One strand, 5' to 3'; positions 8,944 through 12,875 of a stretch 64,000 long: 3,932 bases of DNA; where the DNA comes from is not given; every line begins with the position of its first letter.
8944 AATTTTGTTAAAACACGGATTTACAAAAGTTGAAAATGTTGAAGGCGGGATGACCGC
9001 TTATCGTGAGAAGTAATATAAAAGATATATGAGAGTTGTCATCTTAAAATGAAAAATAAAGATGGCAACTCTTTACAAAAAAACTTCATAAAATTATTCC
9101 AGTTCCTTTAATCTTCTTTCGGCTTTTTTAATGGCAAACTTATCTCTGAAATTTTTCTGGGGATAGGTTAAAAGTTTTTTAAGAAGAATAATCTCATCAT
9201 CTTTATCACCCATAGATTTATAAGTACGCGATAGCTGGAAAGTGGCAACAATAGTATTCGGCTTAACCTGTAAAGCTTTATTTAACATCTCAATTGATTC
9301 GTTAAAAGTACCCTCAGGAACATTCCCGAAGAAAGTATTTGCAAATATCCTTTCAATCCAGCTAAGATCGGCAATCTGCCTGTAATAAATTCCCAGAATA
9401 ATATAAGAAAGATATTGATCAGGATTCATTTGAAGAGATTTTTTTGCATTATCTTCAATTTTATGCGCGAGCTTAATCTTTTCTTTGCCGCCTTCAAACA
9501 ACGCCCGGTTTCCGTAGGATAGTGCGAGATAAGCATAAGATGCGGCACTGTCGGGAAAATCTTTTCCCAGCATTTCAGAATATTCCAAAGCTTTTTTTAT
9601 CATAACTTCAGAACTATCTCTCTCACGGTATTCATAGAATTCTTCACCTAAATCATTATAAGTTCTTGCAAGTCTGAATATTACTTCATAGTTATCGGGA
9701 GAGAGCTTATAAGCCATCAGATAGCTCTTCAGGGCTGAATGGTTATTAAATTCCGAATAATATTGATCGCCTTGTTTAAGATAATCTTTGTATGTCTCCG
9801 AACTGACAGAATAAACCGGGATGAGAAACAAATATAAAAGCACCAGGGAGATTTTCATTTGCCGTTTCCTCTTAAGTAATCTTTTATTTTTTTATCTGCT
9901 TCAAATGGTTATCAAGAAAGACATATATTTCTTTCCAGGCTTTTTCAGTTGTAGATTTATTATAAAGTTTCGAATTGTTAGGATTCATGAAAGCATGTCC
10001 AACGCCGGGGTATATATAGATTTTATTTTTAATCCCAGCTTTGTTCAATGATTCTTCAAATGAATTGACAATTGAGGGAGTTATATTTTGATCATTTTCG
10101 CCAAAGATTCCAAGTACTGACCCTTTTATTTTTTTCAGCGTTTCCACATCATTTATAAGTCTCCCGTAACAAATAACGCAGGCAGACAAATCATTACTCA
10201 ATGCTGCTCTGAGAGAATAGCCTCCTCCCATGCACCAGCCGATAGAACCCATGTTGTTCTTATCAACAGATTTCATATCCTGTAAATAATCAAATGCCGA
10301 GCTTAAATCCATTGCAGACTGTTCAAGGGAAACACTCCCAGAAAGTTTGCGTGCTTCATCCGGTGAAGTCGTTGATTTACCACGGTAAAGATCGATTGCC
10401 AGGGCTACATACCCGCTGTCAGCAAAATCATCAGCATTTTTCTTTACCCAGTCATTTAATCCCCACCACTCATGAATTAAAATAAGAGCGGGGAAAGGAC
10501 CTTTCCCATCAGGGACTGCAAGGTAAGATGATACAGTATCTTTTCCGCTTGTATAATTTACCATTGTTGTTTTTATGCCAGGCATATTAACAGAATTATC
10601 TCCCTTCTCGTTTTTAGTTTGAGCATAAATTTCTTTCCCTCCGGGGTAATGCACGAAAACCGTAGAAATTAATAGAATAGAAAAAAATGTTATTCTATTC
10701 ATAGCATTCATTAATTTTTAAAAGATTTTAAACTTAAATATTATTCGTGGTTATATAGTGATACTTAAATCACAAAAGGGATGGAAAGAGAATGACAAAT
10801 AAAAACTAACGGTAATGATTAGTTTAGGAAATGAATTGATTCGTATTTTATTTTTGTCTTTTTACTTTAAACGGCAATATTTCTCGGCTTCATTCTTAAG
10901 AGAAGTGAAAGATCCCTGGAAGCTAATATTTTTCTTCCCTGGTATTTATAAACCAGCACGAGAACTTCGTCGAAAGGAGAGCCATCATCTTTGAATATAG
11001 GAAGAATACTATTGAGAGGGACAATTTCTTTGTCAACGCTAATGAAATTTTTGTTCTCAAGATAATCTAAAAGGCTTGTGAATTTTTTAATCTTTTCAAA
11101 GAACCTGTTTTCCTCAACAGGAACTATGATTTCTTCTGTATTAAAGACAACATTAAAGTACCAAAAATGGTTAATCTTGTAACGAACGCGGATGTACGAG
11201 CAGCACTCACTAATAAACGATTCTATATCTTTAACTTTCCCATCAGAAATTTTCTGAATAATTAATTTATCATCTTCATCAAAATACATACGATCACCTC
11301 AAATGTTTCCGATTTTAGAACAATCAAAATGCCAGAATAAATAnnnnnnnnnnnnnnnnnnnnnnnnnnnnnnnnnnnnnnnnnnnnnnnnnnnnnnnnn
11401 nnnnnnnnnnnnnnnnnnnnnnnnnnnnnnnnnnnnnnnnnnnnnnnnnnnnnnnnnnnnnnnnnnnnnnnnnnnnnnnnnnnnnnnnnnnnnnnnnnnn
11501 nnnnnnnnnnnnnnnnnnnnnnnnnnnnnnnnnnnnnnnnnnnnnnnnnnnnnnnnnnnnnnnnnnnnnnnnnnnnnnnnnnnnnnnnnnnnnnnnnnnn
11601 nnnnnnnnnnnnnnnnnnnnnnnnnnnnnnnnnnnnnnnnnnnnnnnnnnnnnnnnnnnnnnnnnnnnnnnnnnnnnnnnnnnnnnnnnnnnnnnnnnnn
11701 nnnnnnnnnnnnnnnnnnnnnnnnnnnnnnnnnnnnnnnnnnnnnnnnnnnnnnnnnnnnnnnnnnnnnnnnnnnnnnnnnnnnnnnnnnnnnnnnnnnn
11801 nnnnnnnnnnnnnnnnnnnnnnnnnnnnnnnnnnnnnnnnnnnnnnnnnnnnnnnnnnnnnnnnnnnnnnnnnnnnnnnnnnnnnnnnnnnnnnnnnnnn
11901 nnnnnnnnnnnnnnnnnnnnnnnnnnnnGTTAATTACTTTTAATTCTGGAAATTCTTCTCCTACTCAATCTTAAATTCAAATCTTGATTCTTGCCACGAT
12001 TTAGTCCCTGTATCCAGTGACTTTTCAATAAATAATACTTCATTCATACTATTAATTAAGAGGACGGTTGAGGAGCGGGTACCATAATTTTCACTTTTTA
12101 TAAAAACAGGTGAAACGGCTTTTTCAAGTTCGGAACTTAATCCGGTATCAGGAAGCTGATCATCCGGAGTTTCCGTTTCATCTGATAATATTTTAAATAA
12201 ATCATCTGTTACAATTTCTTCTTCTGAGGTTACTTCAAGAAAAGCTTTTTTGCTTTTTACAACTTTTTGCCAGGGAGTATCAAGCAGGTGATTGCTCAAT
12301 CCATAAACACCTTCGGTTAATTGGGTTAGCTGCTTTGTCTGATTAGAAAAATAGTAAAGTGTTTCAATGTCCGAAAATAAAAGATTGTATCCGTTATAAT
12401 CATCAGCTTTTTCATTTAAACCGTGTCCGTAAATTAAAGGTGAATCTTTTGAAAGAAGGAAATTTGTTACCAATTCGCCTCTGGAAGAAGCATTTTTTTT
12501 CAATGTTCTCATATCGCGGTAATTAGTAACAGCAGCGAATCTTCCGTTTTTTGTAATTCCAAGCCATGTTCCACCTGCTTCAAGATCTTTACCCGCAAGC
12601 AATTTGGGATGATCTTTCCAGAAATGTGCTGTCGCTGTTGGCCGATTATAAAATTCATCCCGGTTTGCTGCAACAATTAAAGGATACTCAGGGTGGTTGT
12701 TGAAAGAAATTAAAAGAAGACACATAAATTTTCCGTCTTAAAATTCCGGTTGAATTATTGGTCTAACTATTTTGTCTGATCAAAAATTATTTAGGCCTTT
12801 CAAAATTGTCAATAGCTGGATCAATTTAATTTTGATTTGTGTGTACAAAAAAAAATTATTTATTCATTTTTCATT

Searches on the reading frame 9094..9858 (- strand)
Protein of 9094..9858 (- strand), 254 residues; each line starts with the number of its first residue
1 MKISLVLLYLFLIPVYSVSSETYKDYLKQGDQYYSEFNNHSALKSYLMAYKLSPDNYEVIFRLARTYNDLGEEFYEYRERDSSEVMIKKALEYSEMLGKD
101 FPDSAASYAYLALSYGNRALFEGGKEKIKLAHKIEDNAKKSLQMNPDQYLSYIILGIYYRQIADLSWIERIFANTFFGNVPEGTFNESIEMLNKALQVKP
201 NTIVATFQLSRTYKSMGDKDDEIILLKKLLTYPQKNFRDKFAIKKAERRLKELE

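Call 36: search_protein_families(library=pfam, proteins=[window:9094-9858:-], max_evalue=0.00001)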
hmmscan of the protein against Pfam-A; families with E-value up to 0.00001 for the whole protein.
window:9094-9858:- (254 aa): 4 families
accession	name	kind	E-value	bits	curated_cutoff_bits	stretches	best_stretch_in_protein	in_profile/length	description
PF21033.3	RMD1-3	-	4.3e-13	49.5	26.7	1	55-247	37-226/235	Regulator of microtubule dynamics protein 1-3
PF13431.12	TPR_17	-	2.4e-09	37.1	24.4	0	46-72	2-28/34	Tetratricopeptide repeat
PF13181.12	TPR_8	-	4.8e-06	26.8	25.7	0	207-233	5-31/34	Tetratricopeptide repeat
PF14559.12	TPR_19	-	6.4e-06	26.9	25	0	182-221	4-43/68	Tetratricopeptide repeat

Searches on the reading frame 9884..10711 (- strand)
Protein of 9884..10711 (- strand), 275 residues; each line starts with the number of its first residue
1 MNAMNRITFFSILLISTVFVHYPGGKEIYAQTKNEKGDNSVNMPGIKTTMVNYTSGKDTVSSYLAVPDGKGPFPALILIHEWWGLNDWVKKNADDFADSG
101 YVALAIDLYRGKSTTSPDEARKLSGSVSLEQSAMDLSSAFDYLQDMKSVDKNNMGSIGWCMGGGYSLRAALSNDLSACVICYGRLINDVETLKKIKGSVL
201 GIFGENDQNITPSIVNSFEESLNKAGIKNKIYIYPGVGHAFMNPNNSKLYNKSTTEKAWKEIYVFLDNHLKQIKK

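Call 36: search_protein_families(library=pfam, proteins=[window:9884-10711:-], max_evalue=0.00001)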
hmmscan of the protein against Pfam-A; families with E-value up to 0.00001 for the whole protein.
window:9884-10711:- (275 aa): 5 families
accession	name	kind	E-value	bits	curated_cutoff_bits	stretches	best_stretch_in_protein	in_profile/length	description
PF01738.24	DLH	-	1.3e-44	152.8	21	1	61-269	2-216/217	Dienelactone hydrolase family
PF00326.27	Peptidase_S9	-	2.7e-10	40.5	22.6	0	189-252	135-199/213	Prolyl oligopeptidase family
PF08840.17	BAAT_C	-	1.2e-07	32.4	20.9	0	192-244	109-163/210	BAAT / Acyl-CoA thioester hydrolase C terminal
PF05448.18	AXE1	-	3.8e-07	29.6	21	0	43-182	51-207/321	Acetyl xylan esterase (AXE1)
PF12740.14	PETase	-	5.6e-06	26.4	28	1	96-264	77-233/263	PET hydrolase-like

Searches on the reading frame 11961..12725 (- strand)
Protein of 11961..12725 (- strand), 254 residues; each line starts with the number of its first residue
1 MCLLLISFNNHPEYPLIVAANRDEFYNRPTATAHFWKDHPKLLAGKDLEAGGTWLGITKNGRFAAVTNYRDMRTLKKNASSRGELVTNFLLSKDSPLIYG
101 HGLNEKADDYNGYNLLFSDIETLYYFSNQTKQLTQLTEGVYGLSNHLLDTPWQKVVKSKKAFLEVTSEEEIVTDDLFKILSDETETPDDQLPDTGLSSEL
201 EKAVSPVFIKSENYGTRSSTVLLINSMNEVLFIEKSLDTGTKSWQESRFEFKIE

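Call 37: search_protein_families(library=pfam, proteins=[window:11961-12725:-], max_evalue=0.00001)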
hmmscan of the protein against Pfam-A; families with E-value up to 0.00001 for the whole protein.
window:11961-12725:- (254 aa): 1 family
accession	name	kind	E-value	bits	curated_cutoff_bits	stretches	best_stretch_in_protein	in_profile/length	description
PF05742.17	TANGO2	-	5e-79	266.5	22.6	1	1-238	1-256/257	Transport and Golgi organisation 2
